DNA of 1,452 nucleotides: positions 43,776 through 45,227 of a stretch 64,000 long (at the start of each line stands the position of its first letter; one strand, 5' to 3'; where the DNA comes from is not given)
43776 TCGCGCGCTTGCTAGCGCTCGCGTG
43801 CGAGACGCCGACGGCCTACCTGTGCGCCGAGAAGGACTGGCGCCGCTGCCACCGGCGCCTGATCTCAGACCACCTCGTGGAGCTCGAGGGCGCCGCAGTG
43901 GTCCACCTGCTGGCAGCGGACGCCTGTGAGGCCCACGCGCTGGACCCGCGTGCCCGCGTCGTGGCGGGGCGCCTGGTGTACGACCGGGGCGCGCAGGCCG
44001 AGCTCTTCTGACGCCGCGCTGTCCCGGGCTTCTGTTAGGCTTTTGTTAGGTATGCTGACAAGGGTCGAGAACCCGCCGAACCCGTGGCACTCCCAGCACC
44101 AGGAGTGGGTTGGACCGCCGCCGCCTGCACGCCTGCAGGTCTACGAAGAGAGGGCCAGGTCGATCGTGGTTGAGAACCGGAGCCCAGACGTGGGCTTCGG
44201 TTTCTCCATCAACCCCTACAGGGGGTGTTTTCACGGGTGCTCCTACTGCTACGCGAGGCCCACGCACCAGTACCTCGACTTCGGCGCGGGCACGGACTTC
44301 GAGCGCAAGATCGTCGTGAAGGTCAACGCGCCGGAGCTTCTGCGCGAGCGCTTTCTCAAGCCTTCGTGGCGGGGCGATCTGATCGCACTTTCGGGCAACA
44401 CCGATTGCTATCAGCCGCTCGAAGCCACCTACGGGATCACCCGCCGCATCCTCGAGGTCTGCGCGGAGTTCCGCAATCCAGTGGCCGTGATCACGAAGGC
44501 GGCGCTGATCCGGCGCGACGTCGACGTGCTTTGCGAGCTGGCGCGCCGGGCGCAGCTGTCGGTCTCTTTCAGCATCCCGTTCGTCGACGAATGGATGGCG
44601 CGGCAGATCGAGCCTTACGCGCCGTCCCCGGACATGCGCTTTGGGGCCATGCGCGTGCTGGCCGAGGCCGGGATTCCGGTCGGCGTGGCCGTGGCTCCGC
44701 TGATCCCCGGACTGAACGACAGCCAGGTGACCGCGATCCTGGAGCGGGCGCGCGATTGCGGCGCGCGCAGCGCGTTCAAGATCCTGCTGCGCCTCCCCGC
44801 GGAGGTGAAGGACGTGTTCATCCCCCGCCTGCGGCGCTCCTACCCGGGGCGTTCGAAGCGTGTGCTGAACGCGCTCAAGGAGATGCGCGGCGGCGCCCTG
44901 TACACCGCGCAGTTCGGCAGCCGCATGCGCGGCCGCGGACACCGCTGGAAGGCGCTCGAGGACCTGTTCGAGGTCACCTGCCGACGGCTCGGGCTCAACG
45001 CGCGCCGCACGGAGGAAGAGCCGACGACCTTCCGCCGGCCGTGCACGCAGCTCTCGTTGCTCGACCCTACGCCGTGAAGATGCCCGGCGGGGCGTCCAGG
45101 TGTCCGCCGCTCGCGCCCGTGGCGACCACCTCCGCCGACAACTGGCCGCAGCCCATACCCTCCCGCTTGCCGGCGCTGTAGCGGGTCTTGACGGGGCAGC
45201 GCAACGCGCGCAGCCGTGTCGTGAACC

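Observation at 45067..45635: rlmN reduced to a roughly 570-nt remnant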

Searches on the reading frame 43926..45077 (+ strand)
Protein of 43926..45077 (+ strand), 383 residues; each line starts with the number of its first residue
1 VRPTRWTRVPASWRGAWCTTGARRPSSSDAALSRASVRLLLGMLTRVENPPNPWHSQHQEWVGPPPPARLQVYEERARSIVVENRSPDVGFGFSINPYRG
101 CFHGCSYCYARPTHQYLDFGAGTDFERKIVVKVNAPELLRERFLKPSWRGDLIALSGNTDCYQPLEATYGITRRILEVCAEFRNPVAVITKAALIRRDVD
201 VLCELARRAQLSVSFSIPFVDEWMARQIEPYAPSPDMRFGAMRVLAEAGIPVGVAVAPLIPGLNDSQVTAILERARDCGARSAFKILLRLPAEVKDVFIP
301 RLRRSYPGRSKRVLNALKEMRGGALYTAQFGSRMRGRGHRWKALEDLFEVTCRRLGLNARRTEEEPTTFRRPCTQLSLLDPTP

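Call 4: search_protein_families(library=ncbifam, max_evalue=1, proteins=[window:43926-45077:+])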
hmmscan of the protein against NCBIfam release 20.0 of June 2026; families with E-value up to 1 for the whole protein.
window:43926-45077:+ (383 aa): 7 families
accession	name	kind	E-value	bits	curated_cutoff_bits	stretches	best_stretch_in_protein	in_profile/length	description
NF033668.1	rSAM_PA0069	hypoth_equivalog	1.9e-117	392.2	360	1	64-377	30-346/348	PA0069 family radical SAM protein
NF038135.1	rSAM_Rv2578c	equivalog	1.5e-71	241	430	1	63-310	31-282/317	Rv2578c family radical SAM protein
NF038136.1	rSAM_Rv_intein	exception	2.6e-64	218.1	700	2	108-308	335-537/574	intein-containing Rv2578c family radical SAM protein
TIGR04470.1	rSAM_mob_pairB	equivalog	5.7e-25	88.2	410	1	85-279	14-193/285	radical SAM mobile pair protein B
TIGR04070.1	photo_TT_lyase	equivalog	0.0021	17.1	400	1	197-260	173-234/338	spore photoproduct lyase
TIGR04471.1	rSAM_mob_pairA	equivalog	0.18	11.2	355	1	99-116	14-31/220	radical SAM mobile pair protein A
TIGR03904.1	SAM_YgiQ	equivalog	0.35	9.3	462.35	1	93-109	295-311/558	YgiQ family radical SAM protein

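Call 5: search_protein_families(library=pfam, max_evalue=1, proteins=[window:43926-45077:+])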
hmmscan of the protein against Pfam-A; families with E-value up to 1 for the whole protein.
window:43926-45077:+ (383 aa): 3 families
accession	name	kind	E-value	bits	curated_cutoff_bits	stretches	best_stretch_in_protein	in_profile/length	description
PF04055.27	Radical_SAM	-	6.8e-13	49.6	29.5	1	95-274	1-165/166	Radical SAM superfamily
PF20903.3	SPL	-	0.0033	16.8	27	1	198-260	174-234/338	Spore photoproduct lyase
PF08902.16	DUF1848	-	0.34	11.1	30.5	1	95-110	247-262/262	Domain of unknown function (DUF1848)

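Call 33: find_encoding_contigs(protein=window:44052-45077:+, flank=10000, max_places=10)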
Protein window:44052-45077:+ (341 aa): 2 contigs read that carry it; 2 places shown.
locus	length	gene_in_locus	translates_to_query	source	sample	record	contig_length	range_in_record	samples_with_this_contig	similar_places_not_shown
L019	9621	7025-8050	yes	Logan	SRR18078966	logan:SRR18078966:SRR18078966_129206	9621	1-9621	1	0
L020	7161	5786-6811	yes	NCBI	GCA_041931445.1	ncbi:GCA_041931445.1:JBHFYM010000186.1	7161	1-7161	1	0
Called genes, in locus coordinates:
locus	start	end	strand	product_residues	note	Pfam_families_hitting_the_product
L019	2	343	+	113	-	?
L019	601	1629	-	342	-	-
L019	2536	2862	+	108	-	PF16694:Cytochrome_P460 (weak)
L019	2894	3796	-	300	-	-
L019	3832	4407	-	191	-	-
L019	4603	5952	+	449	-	PF07992:Pyr_redox_2, PF00070:Pyr_redox, PF02852:Pyr_redox_dim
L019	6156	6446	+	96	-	-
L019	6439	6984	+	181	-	PF04343:DUF488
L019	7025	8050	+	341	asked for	PF04055:Radical_SAM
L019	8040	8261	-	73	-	-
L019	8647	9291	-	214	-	-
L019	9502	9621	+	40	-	?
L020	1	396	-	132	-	?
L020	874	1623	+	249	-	-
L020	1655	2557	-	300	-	-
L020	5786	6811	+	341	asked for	PF04055:Radical_SAM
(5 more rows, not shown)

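Call 56: list_cluster_members(proteins=[window:44052-45077:+, window:43466-44011:+, window:41630-42979:+, P0002, P0022])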
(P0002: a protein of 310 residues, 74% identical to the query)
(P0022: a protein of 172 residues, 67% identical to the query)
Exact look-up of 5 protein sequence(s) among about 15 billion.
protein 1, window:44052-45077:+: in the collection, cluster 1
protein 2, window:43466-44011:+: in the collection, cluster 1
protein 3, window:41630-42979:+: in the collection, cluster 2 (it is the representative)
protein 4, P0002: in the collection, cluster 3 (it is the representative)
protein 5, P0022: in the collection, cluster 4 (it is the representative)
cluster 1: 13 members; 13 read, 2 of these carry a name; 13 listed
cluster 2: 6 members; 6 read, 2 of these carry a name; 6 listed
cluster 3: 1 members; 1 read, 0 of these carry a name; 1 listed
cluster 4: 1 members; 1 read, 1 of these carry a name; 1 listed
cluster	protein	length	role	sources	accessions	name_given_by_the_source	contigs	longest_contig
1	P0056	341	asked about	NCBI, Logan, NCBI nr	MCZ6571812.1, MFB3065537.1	MAG: PA0069 family radical SAM protein [Planctomycetota bacterium] | PA0069 family radical SAM protein [Planctomycetota bacterium]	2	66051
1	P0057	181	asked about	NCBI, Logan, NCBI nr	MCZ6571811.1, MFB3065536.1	MAG: DUF488 family protein [Planctomycetota bacterium] | DUF488 domain-containing protein [Planctomycetota bacterium]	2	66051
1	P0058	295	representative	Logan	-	-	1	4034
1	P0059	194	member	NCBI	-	-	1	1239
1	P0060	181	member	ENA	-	-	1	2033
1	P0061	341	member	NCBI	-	-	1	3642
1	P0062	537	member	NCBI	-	-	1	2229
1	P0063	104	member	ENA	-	-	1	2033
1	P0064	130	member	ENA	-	-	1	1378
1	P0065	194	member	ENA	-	-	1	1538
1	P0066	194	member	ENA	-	-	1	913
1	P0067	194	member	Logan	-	-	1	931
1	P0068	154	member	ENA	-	-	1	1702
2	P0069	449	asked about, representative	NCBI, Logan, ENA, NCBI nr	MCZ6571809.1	MAG: NAD(P)/FAD-dependent oxidoreductase [Planctomycetota bacterium] | NAD(P)/FAD-dependent oxidoreductase [Planctomycetota bacterium]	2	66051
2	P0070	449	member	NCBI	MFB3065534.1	MAG: NAD(P)/FAD-dependent oxidoreductase [Planctomycetota bacterium]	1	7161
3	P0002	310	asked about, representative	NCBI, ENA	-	-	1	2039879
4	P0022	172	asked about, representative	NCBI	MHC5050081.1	MAG: radical SAM protein, partial [Planctomycetota bacterium]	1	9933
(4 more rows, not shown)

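Call 59: find_encoding_contigs(protein=P0061, flank=5000)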
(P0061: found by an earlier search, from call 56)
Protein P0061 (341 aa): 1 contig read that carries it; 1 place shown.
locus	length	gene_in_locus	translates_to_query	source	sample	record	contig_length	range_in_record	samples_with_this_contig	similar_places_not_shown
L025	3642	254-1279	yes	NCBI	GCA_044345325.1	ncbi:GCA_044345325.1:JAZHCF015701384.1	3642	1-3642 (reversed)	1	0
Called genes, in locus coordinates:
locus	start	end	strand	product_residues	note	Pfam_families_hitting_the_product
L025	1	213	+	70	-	?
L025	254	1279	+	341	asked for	PF04055:Radical_SAM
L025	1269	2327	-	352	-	PF04055:Radical_SAM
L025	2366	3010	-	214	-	-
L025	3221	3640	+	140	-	?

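Call 63: find_homologous_proteins(query=L025:1272-2327:-, max_evalue=1e-30)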
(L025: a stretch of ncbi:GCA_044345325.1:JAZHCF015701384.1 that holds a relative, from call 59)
Query L025:1272-2327:- (352 aa): 7702 proteins with E <= 1e-30 among 8000 candidates; the best 120 are listed.
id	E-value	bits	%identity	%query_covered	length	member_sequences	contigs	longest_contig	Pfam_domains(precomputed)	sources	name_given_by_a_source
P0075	2.5e-233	792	99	100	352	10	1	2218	PF04055.28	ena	-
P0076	6.5e-177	606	77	100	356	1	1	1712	PF04055.28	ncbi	ncbi:MAG: 23S rRNA (adenine(2503)-C(2))-methyltransferase RlmN [Planctomycetota bacterium]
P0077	1.3e-174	599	77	99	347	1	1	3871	PF04055.28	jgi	jgi:23S rRNA (adenine2503-C2)-methyltransferase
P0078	4.6e-159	547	70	99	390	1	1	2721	PF04055.28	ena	-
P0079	3.1e-157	541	70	99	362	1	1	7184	PF04055.28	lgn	-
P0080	3.5e-154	531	68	99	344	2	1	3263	PF04055.28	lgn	-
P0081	5.3e-154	531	67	100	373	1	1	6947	PF04055.28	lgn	-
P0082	4.6e-153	528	68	99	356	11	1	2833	PF04055.28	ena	-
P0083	6.3e-153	527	69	99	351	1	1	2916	PF04055.28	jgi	-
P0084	2.7e-152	525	69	99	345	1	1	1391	PF04055.28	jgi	-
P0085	3.7e-152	525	69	99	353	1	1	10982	PF04055.28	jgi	jgi:23S rRNA (adenine2503-C2)-methyltransferase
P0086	2.5e-150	519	69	99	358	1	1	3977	PF04055.28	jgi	jgi:23S rRNA (adenine2503-C2)-methyltransferase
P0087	8.9e-149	514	68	99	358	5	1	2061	PF04055.28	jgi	jgi:23S rRNA (adenine2503-C2)-methyltransferase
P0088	5.1e-148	511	68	100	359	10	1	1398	PF04055.28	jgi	jgi:23S rRNA (adenine2503-C2)-methyltransferase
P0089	5.2e-148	511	68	99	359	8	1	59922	PF04055.28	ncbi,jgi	ncbi:MAG: 23S rRNA (adenine(2503)-C(2))-methyltransferase RlmN [Planctomycetota bacterium]|jgi:23S r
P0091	2.3e-147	509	65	100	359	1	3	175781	PF04055.28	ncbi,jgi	ncbi:MAG: radical SAM protein [Planctomycetota bacterium]|jgi:23S rRNA (adenine2503-C2)-methyltransf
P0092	7.1e-147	507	67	99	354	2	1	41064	PF04055.28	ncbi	ncbi:MAG: 23S rRNA (adenine(2503)-C(2))-methyltransferase RlmN [Planctomycetota bacterium]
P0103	1.2e-139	484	62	99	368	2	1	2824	PF04055.28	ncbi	ncbi:MAG: radical SAM protein [Planctomycetota bacterium]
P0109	9.6e-139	481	63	99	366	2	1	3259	PF04055.28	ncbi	-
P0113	2.7e-137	476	61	99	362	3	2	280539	PF04055.28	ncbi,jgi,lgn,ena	-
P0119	2.2e-136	473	62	99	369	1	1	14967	PF04055.28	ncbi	-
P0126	7.3e-135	468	61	100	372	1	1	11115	PF04055.28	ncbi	-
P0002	6.3e-125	435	64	86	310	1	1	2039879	PF04055.28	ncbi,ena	-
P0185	2.1e-118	414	55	100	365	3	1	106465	PF04055.28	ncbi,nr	ncbi:MAG: 23S rRNA (adenine(2503)-C(2))-methyltransferase RlmN [Planctomycetes bacterium]|nr:23S rRN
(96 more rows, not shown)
